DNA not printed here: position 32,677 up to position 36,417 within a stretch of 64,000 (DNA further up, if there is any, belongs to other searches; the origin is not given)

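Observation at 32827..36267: ECF sigma factor fused in-frame to a TM helix and about 900 aa of extracytoplasmic carboxypeptidase-regulatory-like repeats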

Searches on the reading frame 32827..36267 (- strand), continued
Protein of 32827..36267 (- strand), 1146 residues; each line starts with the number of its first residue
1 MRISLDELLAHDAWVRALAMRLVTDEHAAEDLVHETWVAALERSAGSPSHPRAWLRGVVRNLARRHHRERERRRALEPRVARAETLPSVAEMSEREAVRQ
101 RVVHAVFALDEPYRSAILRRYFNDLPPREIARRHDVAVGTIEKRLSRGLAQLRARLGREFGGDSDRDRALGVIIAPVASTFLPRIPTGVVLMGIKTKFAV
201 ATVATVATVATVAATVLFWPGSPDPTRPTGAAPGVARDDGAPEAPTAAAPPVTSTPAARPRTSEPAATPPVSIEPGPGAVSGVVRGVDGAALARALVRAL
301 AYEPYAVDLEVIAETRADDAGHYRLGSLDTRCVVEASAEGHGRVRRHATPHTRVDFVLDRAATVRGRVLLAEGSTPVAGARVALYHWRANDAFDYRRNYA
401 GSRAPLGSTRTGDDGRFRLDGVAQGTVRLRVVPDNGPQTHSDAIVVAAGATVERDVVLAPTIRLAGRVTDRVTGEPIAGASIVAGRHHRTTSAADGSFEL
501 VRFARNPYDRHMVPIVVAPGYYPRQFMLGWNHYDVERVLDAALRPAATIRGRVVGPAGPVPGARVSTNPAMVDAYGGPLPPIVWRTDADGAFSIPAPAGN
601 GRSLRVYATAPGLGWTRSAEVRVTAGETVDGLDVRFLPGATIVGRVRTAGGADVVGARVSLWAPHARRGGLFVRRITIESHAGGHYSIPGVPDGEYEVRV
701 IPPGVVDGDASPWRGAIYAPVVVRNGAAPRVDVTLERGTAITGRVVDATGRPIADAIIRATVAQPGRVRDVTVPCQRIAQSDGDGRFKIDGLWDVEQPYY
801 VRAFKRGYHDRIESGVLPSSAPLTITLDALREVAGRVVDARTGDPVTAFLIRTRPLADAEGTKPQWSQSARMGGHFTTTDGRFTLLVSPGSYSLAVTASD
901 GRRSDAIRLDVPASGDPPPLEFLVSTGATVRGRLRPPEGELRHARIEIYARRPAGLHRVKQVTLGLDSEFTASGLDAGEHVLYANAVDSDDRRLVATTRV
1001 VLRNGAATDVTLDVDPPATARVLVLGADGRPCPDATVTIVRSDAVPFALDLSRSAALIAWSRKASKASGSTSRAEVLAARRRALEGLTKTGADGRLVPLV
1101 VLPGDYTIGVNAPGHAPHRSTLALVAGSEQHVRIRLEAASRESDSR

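Call 44: predict_structure(alignment_id=A1)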
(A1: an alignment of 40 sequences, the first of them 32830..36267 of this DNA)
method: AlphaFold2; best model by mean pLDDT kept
length: 1146 residues; sequences in the alignment: 40
mean_pLDDT: 84.8   pTM: 0.70
mean pLDDT of the five models: 84.8, 82.3, 82.0, 81.0, 81.0
residues with pLDDT >= 90: 690; 70-90: 284; 50-70: 70; < 50: 102
segments of 3 or more residues with pLDDT < 50: 178-249, 251-266, 766-771, 868-870, 1143-1146
pLDDT, mean of each block of 10 residues (from residue 1): 79 96 94 94 77 92 91 75 64 86 93 95 92 94 96 92 85 61 35 29 41 41 34 34 38 41 51 76 96 97 90 96 90 94 91 91 97 91 92 68 90 97 95 87 94 93 92 94 86 96 73 88 84 79 94 97 93 67 93 89 89 91 93 94 96 92 73 83 89 93 78 91 91 95 96 96 61 77 96 84 93 92 95 96 94 84 58 81 92 91 91 91 94 93 90 86 85 91 93 94 94 97 97 97 86 93 76 82 96 97 96 96 96 93 50
secondary structure, 60 per line:
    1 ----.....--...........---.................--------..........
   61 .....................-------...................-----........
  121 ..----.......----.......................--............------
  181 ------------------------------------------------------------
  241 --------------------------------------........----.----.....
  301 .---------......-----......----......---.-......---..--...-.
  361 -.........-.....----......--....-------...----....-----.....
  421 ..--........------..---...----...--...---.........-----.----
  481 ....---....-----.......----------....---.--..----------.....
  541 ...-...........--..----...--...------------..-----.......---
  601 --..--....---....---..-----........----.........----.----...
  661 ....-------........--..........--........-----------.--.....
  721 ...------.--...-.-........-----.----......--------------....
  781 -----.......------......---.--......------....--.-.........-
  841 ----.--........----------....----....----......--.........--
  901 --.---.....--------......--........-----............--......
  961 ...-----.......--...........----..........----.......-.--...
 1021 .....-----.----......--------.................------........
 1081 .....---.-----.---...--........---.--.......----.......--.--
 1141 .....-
elements in order (helices of 4 or more, strands of 3 or more residues): H5-9 H12-22 H26-42 H51-81 H89-107 H113-122 H127-133 H138-160 H163-174 E279-286 E296-301 E311-316 E322-327 E332-337 E343-348 E356-358 E362-370 E381-386 H389-392 E407-410 E416-422 E425-432 E444-446 E451-453 E456-458 E462-470 E481-484 E488-491 E497-503 E514-517 E536-543 E545-555 E564-566 E591-597 E607-610 E614-617 E628-635 E640-648 E658-664 E672-679 E685-691 E694-701 E716-723 E733-735 E739-746 E757-762 E777-780 E786-792 E799-804 E811-816 E823-826 E831-839 E848-855 H866-869 E874-877 E882-887 E890-898 E907-911 E920-925 E928-935 E941-952 E955-963 E969-975 E978-988 E993-1002 E1007-1013 E1018-1025 E1036-1041 H1050-1066 H1073-1085 E1099-1101 E1104-1111 E1118-1124 E1129-1135 H1141-1145

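Call 49: fold_search(model_id=the predicted structure, library=pdb)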
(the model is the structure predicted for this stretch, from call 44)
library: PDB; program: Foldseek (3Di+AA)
matches with E <= 10: 1461; with E <= 0.001: 231
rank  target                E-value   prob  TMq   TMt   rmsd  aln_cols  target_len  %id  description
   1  6fwv_B                2.2e-13  1.00  0.08  0.16  34.6       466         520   11  The Bacillus anthracis TIE protein (released 2018-08-08)
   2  6fwv_A                2.4e-13  1.00  0.08  0.16  34.8       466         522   11  The Bacillus anthracis TIE protein (released 2018-08-08)
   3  8q6t_I                1.1e-12  0.98  0.05  0.06  87.2      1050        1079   11  Helical reconstruction of the relaxed thick filament from FIB milled left ventricular mouse myofibrils (released 2023-11-01)
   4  6tav_C                1.7e-11  0.97  0.07  0.07  28.9      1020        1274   10  Crystal structure of endopeptidase-induced alpha2-macroglobulin (released 2021-05-12)
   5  9fx3_A                2.7e-11  0.98  0.08  0.08  29.7       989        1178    8  Structure of active human CD109 (released 2025-03-19)
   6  6tav_D                9.2e-11  0.92  0.07  0.06  29.5      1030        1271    9  Crystal structure of endopeptidase-induced alpha2-macroglobulin (released 2021-05-12)
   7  5xya                  9.7e-11  1.00  0.08  0.07  37.4      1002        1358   10  Crystal structure of a serine protease from Streptococcus species (released 2018-08-08)
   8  5xyr                  1.3e-10  0.99  0.08  0.07  37.3       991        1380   10  Crystal structure of a serine protease from Streptococcus species (released 2018-08-08)
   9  6tav_B                1.6e-10  0.92  0.07  0.06  31.2      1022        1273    8  Crystal structure of endopeptidase-induced alpha2-macroglobulin (released 2021-05-12)
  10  4oq1                  2.8e-10  1.00  0.12  0.31  17.1       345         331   10  Structure of the Streptococcal ancillary pilin (released 2014-04-23)
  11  6vjb                  3.1e-10  0.99  0.08  0.08  36.5      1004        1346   10  Crystal structure of a catalytically inactive CXC Chemokine-degrading protease SpyCEP from Streptococcus pyogenes (released 2020-04-15)
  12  7von                  3.3e-10  0.90  0.07  0.06  32.3      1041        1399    9  Native alpha-2-macroglobulin monomer (released 2022-11-16)
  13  8g4l_am               3.5e-10  0.87  0.05  0.06  84.4      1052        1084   13  Cryo-EM structure of the human cardiac myosin filament (released 2023-11-01)
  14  7o7n_A                3.9e-10  0.96  0.08  0.07  30.7       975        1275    9  (h-alpha2M)4 semiactivated I state (released 2022-04-13)
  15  2y1v_A                6.0e-10  1.00  0.09  0.14  28.1       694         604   10  Full length structure of RrgB Pilus protein from Streptococcus pneumoniae (released 2011-11-09)
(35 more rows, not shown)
